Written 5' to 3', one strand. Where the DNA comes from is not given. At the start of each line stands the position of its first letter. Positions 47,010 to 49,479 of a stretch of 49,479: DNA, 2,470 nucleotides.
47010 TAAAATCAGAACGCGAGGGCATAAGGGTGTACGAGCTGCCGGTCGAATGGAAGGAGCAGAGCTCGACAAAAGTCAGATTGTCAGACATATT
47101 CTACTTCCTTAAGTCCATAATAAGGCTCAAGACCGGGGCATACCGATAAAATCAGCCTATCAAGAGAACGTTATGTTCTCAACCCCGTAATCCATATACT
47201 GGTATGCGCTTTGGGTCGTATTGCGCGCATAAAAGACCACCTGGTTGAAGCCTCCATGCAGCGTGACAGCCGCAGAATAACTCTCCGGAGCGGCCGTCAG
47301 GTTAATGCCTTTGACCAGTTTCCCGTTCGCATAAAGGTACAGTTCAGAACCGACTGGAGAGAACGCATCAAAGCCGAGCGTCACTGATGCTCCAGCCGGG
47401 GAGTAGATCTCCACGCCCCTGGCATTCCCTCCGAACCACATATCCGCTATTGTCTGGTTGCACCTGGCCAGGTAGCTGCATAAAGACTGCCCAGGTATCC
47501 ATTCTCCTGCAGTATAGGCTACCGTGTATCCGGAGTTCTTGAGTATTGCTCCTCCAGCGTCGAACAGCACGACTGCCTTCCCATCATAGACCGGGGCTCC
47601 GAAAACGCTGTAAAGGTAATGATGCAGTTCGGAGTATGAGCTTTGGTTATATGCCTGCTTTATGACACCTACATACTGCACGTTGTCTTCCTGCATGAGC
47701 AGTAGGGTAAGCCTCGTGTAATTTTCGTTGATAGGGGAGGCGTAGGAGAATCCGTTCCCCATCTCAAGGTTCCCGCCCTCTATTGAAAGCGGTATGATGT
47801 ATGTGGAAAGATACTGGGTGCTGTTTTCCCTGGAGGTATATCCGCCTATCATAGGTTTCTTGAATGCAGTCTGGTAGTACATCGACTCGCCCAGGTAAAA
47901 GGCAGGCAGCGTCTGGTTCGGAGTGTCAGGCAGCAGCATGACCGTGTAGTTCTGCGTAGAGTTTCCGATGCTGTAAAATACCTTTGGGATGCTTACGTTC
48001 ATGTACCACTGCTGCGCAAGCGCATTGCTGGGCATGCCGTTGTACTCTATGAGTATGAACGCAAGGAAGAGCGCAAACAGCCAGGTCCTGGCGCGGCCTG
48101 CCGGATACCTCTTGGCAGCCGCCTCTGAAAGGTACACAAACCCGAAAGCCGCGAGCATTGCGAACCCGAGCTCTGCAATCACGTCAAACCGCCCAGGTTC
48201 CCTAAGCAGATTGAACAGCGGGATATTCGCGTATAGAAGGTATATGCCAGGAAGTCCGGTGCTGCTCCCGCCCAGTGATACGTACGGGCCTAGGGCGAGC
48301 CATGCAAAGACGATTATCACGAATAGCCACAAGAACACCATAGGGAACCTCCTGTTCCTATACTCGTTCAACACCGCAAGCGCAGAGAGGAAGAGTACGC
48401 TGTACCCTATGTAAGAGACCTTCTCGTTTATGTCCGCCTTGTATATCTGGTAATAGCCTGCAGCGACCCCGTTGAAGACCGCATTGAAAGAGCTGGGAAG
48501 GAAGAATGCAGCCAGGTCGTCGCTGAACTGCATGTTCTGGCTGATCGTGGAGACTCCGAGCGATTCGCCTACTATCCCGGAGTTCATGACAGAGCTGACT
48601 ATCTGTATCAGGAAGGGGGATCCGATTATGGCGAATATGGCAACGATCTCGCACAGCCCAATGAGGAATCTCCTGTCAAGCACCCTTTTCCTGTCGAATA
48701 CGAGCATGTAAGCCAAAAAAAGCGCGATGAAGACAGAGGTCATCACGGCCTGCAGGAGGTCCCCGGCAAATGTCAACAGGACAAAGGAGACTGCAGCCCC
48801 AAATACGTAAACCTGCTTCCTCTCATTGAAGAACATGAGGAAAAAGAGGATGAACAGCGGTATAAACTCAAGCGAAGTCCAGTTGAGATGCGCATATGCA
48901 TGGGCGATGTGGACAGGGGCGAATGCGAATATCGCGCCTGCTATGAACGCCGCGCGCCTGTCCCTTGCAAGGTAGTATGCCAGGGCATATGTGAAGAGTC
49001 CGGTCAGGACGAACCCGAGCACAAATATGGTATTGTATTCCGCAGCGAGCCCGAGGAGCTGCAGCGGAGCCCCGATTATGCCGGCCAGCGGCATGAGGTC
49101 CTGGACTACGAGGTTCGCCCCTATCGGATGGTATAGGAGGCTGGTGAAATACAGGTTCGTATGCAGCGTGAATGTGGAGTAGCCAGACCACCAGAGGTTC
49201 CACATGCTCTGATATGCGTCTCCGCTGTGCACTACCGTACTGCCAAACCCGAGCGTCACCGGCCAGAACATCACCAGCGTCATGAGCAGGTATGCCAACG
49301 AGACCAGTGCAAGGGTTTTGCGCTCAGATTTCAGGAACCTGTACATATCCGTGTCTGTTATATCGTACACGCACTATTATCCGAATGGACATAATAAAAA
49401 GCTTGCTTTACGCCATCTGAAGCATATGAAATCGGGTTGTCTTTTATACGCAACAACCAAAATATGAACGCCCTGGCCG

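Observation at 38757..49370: Two inverted GT2 + giant polytopic paralog modules plus a Wzx-type flippase bracketing TRAM-psmB-aCPSF1: candidate AglB-independent surface glycosylation system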

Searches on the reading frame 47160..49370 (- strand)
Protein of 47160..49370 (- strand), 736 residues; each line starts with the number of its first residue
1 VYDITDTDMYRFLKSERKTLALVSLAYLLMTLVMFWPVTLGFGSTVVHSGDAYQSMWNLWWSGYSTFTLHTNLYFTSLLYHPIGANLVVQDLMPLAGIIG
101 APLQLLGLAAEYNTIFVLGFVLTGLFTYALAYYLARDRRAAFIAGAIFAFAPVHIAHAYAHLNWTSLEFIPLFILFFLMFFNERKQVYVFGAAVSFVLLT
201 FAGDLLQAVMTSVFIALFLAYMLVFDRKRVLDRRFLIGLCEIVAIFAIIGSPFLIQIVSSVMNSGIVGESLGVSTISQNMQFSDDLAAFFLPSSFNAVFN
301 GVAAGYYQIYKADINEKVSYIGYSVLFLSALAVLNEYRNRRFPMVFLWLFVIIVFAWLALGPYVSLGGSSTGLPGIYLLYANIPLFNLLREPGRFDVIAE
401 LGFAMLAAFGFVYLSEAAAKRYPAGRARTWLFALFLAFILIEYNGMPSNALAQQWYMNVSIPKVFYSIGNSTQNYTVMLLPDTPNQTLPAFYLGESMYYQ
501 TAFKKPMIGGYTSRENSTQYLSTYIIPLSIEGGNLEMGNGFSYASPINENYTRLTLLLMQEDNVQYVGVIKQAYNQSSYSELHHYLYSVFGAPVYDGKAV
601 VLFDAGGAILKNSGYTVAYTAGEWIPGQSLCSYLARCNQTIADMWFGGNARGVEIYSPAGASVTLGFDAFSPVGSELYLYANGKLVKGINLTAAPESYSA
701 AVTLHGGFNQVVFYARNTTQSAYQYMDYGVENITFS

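Call 4: search_protein_families(library=pfam, proteins=[window:47160-49370:-], max_evalue=1)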
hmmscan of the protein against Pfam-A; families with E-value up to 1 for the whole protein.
window:47160-49370:- (736 aa): 0 families

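Call 5: search_protein_families(library=ncbifam, proteins=[window:47160-49370:-], max_evalue=1)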
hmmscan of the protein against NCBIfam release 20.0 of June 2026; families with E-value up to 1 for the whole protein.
window:47160-49370:- (736 aa): 0 families

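Call 51: list_cluster_members(proteins=[P0014, P0004, P0011, P0023, P0035, P0043, window:47160-49370:-, window:41171-43387:+])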
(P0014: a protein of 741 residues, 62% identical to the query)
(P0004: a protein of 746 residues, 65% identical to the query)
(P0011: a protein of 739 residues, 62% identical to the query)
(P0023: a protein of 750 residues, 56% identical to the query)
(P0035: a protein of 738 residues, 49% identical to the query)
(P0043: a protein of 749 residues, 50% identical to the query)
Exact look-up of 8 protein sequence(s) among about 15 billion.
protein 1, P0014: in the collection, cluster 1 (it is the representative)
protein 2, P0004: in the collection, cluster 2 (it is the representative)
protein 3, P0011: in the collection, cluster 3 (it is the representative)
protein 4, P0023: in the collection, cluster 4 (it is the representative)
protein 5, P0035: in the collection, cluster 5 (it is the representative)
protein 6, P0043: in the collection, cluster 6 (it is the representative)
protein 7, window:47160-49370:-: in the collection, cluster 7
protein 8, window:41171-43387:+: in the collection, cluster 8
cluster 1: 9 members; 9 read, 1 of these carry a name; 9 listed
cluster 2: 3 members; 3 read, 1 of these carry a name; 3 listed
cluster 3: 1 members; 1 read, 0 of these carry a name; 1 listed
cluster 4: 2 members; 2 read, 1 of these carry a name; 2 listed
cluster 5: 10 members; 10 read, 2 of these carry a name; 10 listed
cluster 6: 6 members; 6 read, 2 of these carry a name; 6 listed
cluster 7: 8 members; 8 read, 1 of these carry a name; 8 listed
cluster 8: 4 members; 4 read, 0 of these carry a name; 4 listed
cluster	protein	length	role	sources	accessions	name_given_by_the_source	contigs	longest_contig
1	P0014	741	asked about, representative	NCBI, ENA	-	-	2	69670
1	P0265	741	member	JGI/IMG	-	hypothetical protein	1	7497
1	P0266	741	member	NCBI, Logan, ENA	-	-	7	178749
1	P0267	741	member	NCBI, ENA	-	-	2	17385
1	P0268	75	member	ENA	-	-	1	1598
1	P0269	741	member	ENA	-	-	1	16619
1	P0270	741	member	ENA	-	-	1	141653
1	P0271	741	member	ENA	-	-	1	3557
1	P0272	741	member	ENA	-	-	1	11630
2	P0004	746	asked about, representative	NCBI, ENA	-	-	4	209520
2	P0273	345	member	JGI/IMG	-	hypothetical protein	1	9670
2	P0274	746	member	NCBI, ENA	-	-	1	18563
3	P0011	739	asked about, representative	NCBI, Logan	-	-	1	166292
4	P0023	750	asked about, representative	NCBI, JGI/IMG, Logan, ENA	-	hypothetical protein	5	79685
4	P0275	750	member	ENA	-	-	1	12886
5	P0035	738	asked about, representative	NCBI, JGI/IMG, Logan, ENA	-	hypothetical protein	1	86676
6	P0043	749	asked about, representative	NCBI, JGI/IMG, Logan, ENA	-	hypothetical protein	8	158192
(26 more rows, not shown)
